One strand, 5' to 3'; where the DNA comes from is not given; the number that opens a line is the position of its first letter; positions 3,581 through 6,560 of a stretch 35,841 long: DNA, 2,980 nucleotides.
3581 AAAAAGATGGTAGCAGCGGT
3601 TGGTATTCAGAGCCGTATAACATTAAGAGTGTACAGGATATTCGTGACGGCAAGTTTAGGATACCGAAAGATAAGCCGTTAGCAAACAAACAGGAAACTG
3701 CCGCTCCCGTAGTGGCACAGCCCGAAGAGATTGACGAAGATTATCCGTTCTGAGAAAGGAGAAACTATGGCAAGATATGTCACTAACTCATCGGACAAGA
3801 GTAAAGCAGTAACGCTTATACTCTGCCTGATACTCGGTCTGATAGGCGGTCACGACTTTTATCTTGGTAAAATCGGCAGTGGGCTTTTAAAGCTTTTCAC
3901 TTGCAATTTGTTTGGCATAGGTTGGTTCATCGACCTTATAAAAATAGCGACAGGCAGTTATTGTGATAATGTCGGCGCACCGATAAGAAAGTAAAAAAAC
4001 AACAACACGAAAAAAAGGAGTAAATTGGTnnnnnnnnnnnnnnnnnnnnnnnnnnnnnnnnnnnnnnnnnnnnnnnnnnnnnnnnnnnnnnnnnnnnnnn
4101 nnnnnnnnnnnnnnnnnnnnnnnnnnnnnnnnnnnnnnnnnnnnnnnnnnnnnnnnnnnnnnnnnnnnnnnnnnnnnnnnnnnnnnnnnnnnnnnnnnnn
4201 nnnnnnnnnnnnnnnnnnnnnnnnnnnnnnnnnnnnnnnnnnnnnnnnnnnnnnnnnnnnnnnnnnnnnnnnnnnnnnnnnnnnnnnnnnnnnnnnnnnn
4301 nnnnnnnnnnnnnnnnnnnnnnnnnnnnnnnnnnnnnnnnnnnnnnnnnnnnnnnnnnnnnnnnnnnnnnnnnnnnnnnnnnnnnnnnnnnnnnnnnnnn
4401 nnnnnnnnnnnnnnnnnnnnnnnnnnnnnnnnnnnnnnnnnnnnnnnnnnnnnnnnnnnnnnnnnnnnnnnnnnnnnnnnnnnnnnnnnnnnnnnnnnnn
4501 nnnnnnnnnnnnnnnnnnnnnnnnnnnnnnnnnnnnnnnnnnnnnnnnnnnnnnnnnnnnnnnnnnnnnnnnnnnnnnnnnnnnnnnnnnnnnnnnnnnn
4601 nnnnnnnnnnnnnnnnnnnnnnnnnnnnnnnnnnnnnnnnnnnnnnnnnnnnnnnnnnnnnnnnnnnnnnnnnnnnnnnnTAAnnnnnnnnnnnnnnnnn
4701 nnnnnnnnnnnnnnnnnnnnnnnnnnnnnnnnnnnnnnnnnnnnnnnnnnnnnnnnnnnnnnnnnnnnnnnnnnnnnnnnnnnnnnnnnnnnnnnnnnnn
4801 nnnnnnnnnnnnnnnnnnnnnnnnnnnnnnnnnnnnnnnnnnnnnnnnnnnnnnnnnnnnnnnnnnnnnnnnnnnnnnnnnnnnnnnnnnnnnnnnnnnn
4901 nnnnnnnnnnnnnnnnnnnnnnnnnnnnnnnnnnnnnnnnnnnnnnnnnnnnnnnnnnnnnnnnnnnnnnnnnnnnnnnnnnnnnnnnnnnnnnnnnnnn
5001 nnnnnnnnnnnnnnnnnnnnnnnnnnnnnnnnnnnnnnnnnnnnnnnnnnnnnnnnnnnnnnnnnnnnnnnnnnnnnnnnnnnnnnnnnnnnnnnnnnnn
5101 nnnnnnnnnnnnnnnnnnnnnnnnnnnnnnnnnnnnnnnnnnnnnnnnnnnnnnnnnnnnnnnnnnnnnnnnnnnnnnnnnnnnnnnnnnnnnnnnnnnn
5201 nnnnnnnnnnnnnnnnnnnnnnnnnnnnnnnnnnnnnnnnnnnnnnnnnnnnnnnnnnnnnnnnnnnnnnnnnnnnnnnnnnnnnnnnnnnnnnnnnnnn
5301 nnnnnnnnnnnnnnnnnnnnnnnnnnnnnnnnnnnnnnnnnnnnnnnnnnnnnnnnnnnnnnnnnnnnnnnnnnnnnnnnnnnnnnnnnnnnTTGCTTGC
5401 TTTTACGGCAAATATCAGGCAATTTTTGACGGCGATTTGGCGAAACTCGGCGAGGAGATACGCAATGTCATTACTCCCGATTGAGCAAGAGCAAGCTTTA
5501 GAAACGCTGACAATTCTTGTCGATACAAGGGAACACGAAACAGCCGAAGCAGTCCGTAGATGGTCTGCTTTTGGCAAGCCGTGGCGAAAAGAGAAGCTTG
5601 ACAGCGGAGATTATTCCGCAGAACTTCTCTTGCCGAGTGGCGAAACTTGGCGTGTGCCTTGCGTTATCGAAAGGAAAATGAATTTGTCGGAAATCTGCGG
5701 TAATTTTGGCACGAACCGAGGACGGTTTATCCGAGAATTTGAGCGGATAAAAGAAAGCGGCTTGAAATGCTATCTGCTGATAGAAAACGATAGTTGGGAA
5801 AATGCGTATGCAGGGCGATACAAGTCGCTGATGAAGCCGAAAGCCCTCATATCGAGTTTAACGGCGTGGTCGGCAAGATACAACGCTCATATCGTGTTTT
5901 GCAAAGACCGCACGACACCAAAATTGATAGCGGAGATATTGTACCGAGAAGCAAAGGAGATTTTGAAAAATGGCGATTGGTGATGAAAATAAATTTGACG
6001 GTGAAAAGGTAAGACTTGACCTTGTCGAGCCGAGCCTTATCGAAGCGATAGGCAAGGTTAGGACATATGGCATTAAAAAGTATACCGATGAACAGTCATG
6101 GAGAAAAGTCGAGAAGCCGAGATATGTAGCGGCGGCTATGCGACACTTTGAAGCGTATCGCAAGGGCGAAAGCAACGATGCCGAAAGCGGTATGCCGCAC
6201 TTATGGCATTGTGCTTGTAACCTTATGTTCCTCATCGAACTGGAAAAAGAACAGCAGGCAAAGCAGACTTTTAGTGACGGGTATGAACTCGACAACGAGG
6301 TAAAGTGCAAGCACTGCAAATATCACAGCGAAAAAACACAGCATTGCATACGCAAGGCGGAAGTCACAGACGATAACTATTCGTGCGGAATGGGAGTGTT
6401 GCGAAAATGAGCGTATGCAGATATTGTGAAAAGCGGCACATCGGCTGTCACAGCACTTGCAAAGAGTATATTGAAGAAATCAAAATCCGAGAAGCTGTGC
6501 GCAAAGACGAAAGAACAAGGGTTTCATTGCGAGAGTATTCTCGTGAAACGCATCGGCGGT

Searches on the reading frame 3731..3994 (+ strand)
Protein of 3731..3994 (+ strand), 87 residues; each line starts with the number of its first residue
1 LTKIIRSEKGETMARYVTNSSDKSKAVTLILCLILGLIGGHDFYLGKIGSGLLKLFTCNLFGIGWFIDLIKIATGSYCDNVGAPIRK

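Call 41: search_protein_families(library=phrogs, proteins=[window:3731-3994:+])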
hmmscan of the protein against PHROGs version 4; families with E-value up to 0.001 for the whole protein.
window:3731-3994:+ (87 aa): 9 families
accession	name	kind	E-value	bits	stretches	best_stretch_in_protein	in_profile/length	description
phrog_10292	-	unknown function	2.4e-16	60.9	1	17-82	29-111/136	-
phrog_8793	-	unknown function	3.3e-15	57.4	1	23-74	2-53/81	-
phrog_10772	-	unknown function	8.6e-13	49.3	1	23-75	4-56/82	-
phrog_22651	-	unknown function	1.9e-09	38.8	1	23-73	2-52/111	-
phrog_10680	-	unknown function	1.1e-08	36.2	1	11-70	64-122/144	-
phrog_33436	-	unknown function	4.9e-05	24.5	1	23-69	2-50/117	-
phrog_27357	-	unknown function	5.2e-05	24.5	1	17-69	29-80/112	-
phrog_29656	-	unknown function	6.6e-05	23.9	0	26-81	28-92/136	-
phrog_32725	-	unknown function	0.0008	20.5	1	19-66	28-72/106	-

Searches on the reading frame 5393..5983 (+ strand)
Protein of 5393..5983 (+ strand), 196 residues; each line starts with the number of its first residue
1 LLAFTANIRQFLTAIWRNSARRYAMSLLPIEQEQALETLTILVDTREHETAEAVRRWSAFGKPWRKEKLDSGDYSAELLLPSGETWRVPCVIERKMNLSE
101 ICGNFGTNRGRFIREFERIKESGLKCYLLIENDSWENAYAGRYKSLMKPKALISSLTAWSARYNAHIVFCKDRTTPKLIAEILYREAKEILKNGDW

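Call 41: search_protein_families(library=phrogs, proteins=[window:5393-5983:+])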
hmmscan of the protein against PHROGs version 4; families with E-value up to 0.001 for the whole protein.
window:5393-5983:+ (196 aa): 1 family
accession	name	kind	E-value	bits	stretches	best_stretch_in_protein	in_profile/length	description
phrog_3490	-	DNA, RNA and nucleotide metabolism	3.4e-37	129.1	1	33-194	3-173/175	ERCC4-type nuclease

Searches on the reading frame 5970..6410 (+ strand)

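Call 32: search_protein_families(library=pfam, proteins=[window:5970-6410:+])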
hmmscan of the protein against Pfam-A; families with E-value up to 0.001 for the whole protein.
window:5970-6410:+ (146 aa): 1 family
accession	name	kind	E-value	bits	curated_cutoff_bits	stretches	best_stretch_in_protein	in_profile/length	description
PF18909.5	dGTP_diPhyd_N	-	1.6e-28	99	27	1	6-98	4-96/99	dATP/dGTP diphosphohydrolase, N-terminal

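Call 41: search_protein_families(library=phrogs, proteins=[window:5970-6410:+])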
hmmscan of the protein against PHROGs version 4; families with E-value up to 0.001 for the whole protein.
window:5970-6410:+ (146 aa): 11 families
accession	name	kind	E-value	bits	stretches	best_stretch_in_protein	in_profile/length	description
phrog_801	-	DNA, RNA and nucleotide metabolism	1.3e-33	118.4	1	5-100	99-195/476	dATP / dGTP pyrophosphohydrolase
phrog_19680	-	unknown function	8.3e-25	89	1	7-96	91-184/188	-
phrog_2252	-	lysis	1.1e-21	78.8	1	8-93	107-193/285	endolysin; inhibits RNA polymerase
phrog_5033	-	lysis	6.2e-21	76.1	1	4-98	76-174/178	endolysin; inhibits RNA polymerase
phrog_37590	-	unknown function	9.9e-15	55.4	1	7-91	46-142/341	-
phrog_31158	-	unknown function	5.2e-10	40.3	1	27-99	32-103/224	-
phrog_18716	-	unknown function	5.5e-05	24.3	1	12-93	22-98/114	-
phrog_11257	-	unknown function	8.1e-05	23.7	1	10-103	17-107/200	-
phrog_16254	-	unknown function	9.4e-05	22.9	1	13-103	26-115/377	-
phrog_5332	-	unknown function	0.00025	21.6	1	14-93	123-202/215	-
phrog_31336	-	unknown function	0.00091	19.2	0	16-100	275-353/359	-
